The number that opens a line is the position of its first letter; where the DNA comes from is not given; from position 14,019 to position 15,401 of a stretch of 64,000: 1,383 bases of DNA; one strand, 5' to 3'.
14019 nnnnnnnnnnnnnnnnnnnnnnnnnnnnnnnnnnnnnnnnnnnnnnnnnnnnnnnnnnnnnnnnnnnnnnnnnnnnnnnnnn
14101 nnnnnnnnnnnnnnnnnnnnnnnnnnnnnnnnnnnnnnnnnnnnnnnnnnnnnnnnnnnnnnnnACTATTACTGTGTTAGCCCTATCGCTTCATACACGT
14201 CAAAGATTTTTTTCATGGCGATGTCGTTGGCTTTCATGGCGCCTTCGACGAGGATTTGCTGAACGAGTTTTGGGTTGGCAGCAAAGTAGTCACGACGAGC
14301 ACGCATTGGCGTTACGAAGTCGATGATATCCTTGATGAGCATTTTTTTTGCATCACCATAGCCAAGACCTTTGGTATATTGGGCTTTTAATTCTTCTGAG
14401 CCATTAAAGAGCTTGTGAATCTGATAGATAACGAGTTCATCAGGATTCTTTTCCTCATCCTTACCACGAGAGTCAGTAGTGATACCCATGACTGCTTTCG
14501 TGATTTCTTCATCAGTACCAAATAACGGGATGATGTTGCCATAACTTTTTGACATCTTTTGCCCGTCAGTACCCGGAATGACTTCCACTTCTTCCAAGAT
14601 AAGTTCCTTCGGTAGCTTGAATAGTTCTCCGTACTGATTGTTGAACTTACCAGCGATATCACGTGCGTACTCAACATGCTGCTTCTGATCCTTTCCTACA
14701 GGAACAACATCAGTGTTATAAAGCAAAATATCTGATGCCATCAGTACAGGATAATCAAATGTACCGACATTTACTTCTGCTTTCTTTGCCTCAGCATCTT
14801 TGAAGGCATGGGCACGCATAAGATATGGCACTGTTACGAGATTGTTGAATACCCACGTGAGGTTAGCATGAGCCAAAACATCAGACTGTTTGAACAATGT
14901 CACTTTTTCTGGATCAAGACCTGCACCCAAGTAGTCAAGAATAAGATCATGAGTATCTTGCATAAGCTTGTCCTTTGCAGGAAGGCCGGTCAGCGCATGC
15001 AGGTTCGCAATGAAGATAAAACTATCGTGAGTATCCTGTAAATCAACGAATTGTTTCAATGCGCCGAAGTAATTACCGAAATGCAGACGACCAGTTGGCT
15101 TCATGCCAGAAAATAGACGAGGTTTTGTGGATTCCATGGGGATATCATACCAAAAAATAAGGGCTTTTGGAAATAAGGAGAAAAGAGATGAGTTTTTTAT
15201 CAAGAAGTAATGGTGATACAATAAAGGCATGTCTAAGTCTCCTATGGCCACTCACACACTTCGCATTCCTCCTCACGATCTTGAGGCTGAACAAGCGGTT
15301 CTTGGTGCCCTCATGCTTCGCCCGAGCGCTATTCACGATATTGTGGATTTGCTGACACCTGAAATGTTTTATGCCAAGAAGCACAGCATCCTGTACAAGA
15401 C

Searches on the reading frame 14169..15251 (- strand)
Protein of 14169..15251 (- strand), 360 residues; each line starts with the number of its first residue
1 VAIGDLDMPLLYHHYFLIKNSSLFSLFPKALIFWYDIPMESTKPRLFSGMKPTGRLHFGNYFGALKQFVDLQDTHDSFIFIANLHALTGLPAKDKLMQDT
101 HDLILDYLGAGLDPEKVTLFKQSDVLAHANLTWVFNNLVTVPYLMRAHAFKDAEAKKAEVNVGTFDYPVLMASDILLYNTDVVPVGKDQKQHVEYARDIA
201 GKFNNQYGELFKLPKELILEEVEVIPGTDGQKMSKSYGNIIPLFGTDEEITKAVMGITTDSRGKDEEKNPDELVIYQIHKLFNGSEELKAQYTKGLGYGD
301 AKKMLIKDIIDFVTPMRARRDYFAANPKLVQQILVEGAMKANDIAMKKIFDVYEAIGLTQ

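Call 49: search_protein_families(library=pfam, proteins=[window:14169-15251:-], max_evalue=0.001)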
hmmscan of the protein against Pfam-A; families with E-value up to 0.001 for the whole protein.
window:14169-15251:- (360 aa): 1 family
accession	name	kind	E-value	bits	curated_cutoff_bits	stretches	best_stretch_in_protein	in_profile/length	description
PF00579.31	tRNA-synt_1b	-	3.3e-64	217.5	21.1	1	42-312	4-290/292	tRNA synthetases class I (W and Y)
